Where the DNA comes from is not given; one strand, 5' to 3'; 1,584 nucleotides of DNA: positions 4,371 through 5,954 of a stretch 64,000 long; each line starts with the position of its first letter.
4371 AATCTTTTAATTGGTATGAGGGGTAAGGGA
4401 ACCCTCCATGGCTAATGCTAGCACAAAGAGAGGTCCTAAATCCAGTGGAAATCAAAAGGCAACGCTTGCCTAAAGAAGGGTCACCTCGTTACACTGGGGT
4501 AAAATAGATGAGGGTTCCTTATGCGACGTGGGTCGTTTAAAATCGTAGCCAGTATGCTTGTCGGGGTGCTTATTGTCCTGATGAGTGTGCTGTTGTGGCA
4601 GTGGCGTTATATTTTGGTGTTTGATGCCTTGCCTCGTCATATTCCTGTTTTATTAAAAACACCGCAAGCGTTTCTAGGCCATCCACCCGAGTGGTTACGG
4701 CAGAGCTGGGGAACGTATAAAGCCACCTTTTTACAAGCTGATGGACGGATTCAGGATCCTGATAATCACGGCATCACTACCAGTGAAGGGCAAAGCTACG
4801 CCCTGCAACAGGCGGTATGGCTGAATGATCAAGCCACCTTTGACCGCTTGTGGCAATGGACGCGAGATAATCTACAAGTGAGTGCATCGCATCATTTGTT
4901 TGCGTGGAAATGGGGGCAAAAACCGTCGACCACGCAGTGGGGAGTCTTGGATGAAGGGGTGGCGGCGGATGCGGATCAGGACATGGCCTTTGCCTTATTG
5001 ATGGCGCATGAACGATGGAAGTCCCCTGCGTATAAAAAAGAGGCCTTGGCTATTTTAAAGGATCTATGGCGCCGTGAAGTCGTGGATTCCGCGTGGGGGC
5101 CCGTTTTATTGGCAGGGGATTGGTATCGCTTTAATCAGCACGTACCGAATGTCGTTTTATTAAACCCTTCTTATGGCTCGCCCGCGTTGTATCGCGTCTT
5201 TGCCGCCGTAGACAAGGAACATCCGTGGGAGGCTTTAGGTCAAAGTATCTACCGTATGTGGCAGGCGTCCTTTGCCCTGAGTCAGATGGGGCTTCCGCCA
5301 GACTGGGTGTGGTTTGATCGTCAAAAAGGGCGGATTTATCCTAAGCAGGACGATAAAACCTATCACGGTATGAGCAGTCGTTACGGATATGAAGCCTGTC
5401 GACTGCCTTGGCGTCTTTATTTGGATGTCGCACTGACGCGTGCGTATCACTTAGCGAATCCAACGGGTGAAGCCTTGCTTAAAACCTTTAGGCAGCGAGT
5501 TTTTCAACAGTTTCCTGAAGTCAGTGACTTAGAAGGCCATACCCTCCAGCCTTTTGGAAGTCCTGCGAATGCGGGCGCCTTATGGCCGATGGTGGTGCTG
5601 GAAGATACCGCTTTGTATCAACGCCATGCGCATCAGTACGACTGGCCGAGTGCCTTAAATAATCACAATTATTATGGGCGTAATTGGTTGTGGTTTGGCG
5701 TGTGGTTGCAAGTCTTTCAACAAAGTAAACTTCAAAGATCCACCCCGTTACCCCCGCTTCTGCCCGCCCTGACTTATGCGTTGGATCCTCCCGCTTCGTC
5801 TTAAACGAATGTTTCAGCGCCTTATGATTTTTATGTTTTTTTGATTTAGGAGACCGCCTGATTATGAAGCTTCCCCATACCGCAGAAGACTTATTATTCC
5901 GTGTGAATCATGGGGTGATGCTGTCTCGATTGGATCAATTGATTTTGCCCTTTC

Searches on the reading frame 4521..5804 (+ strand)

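Call 67: search_protein_families(library=pfam, proteins=[window:4521-5804:+], max_evalue=0.00001)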
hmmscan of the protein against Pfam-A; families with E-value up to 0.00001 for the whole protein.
window:4521-5804:+ (427 aa): 1 family
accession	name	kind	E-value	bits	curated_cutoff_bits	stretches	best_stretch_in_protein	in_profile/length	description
PF01270.23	Glyco_hydro_8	-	5.9e-47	160.8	24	1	62-324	27-268/341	Glycosyl hydrolases family 8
